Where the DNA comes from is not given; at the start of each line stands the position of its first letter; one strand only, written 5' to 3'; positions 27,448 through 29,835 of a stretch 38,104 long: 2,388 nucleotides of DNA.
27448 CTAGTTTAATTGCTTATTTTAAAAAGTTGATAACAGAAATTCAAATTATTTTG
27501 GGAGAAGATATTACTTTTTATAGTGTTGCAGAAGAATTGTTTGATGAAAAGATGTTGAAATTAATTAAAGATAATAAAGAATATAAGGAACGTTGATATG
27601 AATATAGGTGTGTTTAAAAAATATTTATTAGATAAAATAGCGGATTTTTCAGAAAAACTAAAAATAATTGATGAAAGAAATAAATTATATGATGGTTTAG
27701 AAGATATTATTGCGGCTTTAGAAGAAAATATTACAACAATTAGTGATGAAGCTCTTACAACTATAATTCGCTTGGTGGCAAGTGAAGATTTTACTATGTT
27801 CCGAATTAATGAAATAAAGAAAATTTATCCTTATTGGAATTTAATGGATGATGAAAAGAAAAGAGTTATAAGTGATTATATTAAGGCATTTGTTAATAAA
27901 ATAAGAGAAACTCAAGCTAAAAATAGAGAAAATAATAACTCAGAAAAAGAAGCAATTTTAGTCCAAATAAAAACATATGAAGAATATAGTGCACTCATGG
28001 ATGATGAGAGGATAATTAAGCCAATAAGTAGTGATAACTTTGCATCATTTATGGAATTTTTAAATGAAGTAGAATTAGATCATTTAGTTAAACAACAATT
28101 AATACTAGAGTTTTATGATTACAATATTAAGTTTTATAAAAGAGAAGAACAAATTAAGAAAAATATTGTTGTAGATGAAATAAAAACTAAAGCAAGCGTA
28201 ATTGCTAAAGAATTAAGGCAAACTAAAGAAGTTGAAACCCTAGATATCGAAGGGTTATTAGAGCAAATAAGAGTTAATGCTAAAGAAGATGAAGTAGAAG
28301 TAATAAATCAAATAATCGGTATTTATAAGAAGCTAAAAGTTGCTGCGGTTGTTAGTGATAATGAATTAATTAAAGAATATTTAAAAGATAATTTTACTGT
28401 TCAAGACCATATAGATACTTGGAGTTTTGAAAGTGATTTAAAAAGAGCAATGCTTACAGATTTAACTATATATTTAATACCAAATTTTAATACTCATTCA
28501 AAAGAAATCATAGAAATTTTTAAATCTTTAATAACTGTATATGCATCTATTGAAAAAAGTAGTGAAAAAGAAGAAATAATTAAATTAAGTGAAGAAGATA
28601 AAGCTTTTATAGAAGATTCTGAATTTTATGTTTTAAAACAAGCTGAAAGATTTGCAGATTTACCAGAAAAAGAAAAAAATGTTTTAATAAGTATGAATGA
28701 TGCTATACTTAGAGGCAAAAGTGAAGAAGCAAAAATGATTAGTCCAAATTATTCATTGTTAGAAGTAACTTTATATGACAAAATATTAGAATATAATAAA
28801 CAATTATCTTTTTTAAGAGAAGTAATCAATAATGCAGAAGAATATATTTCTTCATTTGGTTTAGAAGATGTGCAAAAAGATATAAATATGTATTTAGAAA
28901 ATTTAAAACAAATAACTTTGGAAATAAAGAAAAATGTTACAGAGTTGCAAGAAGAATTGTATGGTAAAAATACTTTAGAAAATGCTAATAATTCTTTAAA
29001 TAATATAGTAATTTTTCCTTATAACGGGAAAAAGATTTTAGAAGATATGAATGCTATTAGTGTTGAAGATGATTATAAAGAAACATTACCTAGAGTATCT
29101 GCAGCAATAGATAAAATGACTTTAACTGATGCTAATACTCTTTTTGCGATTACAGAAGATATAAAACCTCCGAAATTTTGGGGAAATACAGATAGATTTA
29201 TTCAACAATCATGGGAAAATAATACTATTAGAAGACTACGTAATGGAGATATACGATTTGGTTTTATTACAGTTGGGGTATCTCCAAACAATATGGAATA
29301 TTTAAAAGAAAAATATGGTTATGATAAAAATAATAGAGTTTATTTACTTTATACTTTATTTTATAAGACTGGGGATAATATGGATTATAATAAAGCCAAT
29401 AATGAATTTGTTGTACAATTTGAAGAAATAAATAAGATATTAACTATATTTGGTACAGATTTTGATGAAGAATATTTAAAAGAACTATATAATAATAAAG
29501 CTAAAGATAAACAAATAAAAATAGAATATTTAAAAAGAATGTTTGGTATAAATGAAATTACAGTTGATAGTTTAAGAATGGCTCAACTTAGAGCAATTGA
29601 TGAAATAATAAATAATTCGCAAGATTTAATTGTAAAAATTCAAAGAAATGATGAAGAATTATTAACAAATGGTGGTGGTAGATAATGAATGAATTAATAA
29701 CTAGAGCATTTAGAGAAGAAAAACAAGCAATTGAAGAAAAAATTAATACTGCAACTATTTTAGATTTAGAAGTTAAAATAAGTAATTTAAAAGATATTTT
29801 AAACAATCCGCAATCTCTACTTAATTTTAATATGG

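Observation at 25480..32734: Candidate undescribed multi-gene system: ClpX-like unfoldase, four orphan helical proteins, HD hydrolase and PII-like protein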

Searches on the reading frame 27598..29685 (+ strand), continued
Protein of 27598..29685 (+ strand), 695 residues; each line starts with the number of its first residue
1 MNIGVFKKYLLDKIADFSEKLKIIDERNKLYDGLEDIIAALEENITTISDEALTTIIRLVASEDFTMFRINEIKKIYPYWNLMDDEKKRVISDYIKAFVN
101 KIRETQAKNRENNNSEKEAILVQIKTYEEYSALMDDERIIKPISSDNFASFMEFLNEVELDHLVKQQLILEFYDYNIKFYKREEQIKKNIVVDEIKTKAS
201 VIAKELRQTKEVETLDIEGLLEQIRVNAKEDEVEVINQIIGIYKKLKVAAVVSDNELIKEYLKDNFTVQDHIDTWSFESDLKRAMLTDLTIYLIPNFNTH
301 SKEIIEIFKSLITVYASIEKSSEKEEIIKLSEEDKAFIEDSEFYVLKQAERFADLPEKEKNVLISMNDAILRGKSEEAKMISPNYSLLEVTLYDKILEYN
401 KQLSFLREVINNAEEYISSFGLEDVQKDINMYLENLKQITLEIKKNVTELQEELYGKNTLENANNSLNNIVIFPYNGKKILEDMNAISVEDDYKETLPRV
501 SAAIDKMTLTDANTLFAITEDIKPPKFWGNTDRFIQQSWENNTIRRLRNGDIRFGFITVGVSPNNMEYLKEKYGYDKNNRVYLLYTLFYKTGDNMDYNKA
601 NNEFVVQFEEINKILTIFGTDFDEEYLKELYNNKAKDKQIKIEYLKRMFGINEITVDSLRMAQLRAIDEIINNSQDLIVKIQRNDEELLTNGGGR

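Call 46: fold_search(model_id=the predicted structure, library=pdb)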
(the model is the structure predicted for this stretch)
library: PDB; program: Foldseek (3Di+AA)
matches with E <= 10: 56; with E <= 0.001: 0
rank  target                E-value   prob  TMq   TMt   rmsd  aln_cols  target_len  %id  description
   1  7k58_C                1.3e-01  0.08  0.08  0.02  51.8       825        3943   12  Structure of outer-arm dyneins bound to microtubule with microtubule binding state 1(MTBS-1) (released 2021-09-29)
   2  7uw5_A                7.8e-01  0.08  0.09  0.09  31.1       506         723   10  EcMscK G924S mutant in a closed conformation (released 2022-11-23)
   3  4mt4_A                1.9e+00  0.08  0.08  0.12  29.1       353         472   10  Crystal structure of the Campylobacter jejuni CmeC outer membrane channel (released 2014-09-24)
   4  11tk_R                2.3e+00  0.18  0.10  0.16  14.6       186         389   15  Structure of human CCR4 in complex with AZD2098 (released 2026-04-01)
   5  4cgk_B                2.4e+00  0.33  0.13  0.24  16.8       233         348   12  Crystal structure of the essential protein PcsB from Streptococcus pneumoniae (released 2014-05-21)
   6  5ndz                  3.1e+00  0.01  0.07  0.06  37.4       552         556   11  Crystal structure of a thermostabilised human protease-activated receptor-2 (PAR2) in complex with AZ3451 at 3.6 angstro (released 2017-05-03)
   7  8iyj_W0               3.4e+00  0.08  0.11  0.22  37.4       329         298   11  Cryo-EM structure of the 48-nm repeat doublet microtubule from mouse sperm (released 2023-07-05)
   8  5ayh                  3.9e+00  0.07  0.09  0.18  19.2       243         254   14  Structure of the entire dynein stalk region (released 2015-12-16)
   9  8hxx_K                3.9e+00  0.06  0.11  0.14  26.0       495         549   12  Cryo-EM structure of the histone deacetylase complex Rpd3S (released 2023-09-27)
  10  9cpc_3U               4.1e+00  0.12  0.13  0.22  42.5       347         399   12  Atomic model of porcine brain ventricles cilia doublet microtubule (48-nm periodicity) (released 2024-10-23)
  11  7nna                  4.3e+00  0.09  0.08  0.23  26.6       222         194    8  Toxin Import Through the Antibiotic Efflux Channel TolC (released 2021-07-07)
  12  8i7r_D3               4.5e+00  0.11  0.13  0.21  43.2       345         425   11  In situ structure of axonemal doublet microtubules in mouse sperm with 48-nm repeat (released 2023-10-11)
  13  9juo                  4.5e+00  0.03  0.08  0.07  31.9       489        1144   10  Structure of Arabidopsis thaliana ABCB1 with AMP-PNP bound in the inward-facing conformation under IAA condition (released 2025-03-05)
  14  7yi2_A                4.5e+00  0.02  0.06  0.08  29.7       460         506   12  Cryo-EM structure of Rpd3S in loose-state Rpd3S-NCP complex (released 2023-06-14)
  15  5uig                  4.7e+00  0.15  0.14  0.22  12.9       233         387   13  Crystal structure of adenosine A2A receptor bound to a novel triazole-carboximidamide antagonist (released 2017-02-08)
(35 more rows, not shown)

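Call 48: search_protein_families(library=pfam, proteins=[L001:4397-4702:+, L001:2050-2667:+], max_evalue=10)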
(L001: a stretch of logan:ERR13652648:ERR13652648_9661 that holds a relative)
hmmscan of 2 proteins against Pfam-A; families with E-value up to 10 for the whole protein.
L001:4397-4702:+ (101 aa): 3 families
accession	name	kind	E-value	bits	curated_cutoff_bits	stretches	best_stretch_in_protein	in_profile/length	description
PF21763.2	DHH_CID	-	0.079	13.8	27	1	10-77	4-69/84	DHH-CID domain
PF12579.13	DUF3755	-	0.2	11.7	25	1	60-75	8-23/34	Protein of unknown function (DUF3755)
PF22357.2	AF1548-like_C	-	0.23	12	23.9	1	3-23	33-53/56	AF1548-like, C-terminal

L001:2050-2667:+ (205 aa): 0 families

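Call 72: search_protein_families(library=pfam, alignment_id=A8, max_evalue=0.05)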
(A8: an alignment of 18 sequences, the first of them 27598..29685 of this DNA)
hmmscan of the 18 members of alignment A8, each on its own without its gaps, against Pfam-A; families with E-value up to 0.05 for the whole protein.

A. member 1, window:27598-29685:+ (695 aa): 0 families

B. families by the number of members that match (of 18 scanned): 8 families
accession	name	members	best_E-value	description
PF03887.19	YfbU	1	0.0022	YfbU domain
PF09377.16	SBDS_domain_II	1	0.0026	SBDS protein, domain II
PF14434.11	Imm6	1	0.007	Immunity protein Imm6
PF07798.16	CCDC90-like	1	0.011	Coiled-coil domain-containing protein 90-like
PF13012.11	MitMem_reg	1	0.018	Maintenance of mitochondrial structure and function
PF03198.20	Glyco_hydro_72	1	0.029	Glucanosyltransferase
PF00265.24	TK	1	0.03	Thymidine kinase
PF07405.16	DUF1506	1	0.033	Protein of unknown function (DUF1506)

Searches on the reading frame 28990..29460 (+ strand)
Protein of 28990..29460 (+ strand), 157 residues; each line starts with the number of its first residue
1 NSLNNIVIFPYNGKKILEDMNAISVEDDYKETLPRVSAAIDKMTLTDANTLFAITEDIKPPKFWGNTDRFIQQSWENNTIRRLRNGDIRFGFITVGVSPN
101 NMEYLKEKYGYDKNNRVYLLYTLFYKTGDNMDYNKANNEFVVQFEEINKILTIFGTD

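Call 50: search_solved_structures(query=A4, max_evalue=10, show_alignments=3)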
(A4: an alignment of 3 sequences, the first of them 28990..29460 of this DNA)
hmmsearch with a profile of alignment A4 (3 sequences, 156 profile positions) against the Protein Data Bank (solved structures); distinct sequences matched with E-value up to 10: 0.
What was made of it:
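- On RelE/ParE toxins: A PDB profile search gave 0 hits (call 50).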

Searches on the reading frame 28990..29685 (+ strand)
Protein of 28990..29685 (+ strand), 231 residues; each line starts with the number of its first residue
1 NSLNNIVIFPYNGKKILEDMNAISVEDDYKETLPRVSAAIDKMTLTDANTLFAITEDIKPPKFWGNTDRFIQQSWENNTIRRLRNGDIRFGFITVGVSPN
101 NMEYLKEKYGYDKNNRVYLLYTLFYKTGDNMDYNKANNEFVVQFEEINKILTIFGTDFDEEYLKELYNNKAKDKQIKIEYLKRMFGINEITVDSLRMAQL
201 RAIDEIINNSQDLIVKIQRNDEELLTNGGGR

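Call 48: search_protein_families(library=pfam, proteins=[window:28990-29685:+], max_evalue=10)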
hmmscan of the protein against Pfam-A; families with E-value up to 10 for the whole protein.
window:28990-29685:+ (231 aa): 1 family
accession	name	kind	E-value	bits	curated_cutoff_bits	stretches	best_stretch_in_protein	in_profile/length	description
PF13443.12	HTH_26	-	0.05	14.3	22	0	171-196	6-31/63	Cro/C1-type HTH DNA-binding domain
